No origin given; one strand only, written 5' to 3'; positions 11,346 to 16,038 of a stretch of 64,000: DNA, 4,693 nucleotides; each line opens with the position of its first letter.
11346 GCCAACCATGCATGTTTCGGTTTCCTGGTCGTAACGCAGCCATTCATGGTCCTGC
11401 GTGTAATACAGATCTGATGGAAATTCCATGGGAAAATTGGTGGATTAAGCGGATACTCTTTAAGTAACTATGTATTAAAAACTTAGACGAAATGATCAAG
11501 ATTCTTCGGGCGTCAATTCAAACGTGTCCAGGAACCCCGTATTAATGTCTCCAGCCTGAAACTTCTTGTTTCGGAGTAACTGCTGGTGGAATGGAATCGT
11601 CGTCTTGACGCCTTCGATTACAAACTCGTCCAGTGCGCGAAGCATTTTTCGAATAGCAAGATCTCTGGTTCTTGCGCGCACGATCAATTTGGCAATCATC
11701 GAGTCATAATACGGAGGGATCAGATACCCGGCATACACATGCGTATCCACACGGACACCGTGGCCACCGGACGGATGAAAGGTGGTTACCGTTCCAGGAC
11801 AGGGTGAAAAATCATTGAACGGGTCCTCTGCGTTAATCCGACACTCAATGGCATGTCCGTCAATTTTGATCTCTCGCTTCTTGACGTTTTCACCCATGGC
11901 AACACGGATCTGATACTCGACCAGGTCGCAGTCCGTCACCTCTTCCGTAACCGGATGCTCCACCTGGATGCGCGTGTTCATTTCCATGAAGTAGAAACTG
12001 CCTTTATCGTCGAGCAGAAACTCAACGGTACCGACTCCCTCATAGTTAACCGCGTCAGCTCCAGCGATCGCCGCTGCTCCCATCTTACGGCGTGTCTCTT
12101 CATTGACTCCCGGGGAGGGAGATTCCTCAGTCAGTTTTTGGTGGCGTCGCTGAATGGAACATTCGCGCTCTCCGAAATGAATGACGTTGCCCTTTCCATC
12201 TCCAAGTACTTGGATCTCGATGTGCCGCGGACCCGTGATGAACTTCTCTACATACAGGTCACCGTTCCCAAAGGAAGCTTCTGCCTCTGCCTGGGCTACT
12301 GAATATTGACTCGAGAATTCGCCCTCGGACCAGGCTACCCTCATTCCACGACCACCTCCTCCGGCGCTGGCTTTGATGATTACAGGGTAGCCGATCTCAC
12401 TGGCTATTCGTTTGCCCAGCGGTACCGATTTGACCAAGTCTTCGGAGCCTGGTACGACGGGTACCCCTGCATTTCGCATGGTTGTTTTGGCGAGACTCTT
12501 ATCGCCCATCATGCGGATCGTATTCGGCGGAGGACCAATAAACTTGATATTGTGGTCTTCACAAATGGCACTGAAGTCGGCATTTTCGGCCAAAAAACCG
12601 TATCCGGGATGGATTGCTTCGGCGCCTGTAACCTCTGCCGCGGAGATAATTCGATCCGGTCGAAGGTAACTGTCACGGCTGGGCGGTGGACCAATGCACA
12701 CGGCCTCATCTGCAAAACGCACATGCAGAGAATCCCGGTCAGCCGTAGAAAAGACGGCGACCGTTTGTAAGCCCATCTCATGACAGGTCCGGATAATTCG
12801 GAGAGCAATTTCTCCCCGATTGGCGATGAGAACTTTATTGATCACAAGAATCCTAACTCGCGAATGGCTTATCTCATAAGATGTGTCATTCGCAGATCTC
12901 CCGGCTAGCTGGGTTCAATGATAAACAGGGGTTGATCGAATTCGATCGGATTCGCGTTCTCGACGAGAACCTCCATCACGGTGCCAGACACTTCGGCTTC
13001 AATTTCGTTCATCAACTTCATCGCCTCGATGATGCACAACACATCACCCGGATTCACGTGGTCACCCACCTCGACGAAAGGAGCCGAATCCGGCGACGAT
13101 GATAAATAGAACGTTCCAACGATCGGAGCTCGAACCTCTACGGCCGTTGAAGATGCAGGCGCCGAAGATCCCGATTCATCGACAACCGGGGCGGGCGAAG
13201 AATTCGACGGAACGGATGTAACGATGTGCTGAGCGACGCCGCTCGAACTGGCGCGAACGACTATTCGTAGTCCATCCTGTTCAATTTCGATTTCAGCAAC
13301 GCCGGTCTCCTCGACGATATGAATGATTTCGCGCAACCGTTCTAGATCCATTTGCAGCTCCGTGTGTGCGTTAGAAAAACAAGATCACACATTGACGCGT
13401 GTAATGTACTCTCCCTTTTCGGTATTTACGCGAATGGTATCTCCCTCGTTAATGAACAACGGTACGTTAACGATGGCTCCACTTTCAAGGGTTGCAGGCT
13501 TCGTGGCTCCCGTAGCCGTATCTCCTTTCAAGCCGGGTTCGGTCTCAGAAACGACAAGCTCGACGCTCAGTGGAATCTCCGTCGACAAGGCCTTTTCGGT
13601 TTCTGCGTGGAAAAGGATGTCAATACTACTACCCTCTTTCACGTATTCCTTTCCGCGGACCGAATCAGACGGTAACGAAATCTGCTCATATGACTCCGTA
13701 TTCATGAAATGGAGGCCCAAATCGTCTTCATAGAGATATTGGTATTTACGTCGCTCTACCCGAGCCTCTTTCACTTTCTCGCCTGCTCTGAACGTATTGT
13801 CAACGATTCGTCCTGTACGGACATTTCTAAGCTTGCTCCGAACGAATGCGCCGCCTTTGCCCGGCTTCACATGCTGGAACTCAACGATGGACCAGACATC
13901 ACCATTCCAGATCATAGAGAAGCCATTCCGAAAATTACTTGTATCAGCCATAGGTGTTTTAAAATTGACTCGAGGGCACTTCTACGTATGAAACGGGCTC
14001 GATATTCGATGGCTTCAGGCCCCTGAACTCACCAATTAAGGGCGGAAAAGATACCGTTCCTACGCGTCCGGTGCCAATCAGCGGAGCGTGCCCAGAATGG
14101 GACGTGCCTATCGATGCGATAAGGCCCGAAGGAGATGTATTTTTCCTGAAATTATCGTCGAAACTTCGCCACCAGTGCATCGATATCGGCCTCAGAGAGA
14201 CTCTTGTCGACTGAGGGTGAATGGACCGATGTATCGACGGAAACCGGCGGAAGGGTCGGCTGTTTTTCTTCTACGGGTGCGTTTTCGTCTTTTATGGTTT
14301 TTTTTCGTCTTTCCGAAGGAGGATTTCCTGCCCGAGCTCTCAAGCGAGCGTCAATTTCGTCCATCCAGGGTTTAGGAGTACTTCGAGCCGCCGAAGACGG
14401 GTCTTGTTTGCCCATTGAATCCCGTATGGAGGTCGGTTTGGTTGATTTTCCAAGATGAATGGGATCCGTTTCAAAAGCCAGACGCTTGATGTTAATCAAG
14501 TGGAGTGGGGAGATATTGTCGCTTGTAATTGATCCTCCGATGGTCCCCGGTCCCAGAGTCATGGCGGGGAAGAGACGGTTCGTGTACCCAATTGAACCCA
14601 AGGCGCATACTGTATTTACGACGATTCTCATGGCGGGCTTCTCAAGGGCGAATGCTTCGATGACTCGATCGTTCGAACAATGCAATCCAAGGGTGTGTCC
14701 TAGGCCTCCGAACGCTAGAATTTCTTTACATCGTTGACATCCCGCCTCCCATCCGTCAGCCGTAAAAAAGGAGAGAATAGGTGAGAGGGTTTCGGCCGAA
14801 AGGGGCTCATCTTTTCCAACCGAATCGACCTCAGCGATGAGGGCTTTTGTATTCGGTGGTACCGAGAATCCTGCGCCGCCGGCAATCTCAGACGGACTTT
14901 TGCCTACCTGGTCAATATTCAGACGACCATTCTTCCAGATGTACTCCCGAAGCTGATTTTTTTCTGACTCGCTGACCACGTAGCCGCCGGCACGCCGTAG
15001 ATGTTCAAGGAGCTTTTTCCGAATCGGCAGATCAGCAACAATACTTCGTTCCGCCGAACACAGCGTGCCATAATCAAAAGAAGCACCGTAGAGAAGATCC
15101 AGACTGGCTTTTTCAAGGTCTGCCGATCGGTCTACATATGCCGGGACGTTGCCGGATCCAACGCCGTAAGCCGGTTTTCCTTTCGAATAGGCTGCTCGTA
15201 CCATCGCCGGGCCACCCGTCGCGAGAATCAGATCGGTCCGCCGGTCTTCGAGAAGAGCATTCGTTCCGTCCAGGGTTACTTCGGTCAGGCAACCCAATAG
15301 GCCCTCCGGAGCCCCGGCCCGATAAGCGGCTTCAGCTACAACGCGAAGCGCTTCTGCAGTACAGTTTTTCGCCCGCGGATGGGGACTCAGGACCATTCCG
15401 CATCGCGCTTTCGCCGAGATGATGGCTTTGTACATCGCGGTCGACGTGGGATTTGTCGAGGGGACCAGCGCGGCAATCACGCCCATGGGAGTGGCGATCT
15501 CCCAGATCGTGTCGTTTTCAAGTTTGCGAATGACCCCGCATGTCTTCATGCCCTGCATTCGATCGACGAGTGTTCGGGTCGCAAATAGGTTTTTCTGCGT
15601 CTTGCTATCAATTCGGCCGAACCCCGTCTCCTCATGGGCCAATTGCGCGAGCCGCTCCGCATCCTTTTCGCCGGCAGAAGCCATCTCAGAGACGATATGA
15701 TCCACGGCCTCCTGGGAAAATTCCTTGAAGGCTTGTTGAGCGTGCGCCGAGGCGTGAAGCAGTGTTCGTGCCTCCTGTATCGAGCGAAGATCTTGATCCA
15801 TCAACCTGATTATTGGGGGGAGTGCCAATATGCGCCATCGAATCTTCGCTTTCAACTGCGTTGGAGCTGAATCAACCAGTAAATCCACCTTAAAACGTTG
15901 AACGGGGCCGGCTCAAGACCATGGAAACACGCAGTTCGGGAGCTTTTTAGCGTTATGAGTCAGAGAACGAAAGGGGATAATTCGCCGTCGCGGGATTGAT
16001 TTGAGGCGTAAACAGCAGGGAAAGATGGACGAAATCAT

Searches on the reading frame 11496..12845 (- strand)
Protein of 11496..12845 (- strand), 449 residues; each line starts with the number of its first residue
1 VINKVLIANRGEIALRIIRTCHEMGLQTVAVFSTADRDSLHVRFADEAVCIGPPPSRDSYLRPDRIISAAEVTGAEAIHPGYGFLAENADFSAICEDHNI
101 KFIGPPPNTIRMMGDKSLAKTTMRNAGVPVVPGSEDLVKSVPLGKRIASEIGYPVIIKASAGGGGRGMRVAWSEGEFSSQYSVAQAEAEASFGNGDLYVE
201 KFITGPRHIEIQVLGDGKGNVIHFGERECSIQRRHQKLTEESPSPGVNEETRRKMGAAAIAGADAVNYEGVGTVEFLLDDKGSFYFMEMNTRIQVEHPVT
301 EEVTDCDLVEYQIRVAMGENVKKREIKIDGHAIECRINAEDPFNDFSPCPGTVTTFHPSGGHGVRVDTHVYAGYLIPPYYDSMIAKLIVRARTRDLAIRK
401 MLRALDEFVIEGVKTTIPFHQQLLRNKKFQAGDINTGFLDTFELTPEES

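Call 43: search_protein_families(library=pfam, proteins=[window:11496-12845:-], max_evalue=0.001)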
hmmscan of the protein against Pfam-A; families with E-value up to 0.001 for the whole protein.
window:11496-12845:- (449 aa): 6 families
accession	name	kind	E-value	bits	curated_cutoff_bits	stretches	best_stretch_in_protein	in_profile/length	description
PF02786.22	CPSase_L_D2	-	9.2e-75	251.2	19.8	1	115-322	1-209/211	Carbamoyl-phosphate synthase L chain, ATP binding domain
PF00289.28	Biotin_carb_N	-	6.9e-46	155.7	25.5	1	1-110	1-110/110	Biotin carboxylase, N-terminal domain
PF02785.25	Biotin_carb_C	-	1.7e-42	144.4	32.4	1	334-440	1-107/108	Biotin carboxylase C-terminal domain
PF07478.18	Dala_Dala_lig_C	-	2.1e-10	40.9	24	1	144-291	28-174/204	D-ala D-ala ligase C-terminus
PF02222.28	ATP-grasp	-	7.8e-08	32.6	27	1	145-292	23-162/179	ATP-grasp domain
PF02655.19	ATP-grasp_3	-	0.00049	20.7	23.2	1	115-294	3-158/160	ATP-grasp domain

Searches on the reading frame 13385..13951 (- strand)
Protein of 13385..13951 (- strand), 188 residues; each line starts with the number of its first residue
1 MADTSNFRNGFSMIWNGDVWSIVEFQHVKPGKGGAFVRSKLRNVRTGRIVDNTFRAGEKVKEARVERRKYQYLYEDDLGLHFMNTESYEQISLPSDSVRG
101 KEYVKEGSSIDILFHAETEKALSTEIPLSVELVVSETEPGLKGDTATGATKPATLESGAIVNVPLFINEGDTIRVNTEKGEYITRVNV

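Call 43: search_protein_families(library=pfam, proteins=[window:13385-13951:-], max_evalue=0.001)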
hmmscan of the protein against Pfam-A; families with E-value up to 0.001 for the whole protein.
window:13385-13951:- (188 aa): 3 families
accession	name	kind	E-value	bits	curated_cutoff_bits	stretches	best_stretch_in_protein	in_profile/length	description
PF09285.17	Elong-fact-P_C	-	2.6e-27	94.7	25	1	130-185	1-56/56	Elongation factor P, C-terminal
PF08207.18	EFP_N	-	1.7e-25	89.2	23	1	4-60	2-58/58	Elongation factor P (EF-P) KOW-like domain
PF01132.26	EFP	-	4e-17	62.4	27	1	68-117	1-51/54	Elongation factor P (EF-P) OB domain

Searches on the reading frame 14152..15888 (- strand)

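Call 43: search_protein_families(library=pfam, proteins=[window:14152-15888:-], max_evalue=0.001)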
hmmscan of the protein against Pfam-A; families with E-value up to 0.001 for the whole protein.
window:14152-15888:- (578 aa): 1 family
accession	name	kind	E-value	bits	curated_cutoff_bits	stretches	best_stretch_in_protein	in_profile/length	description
PF00171.27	Aldedh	-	1.6e-20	73.6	23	1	40-298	31-290/461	Aldehyde dehydrogenase family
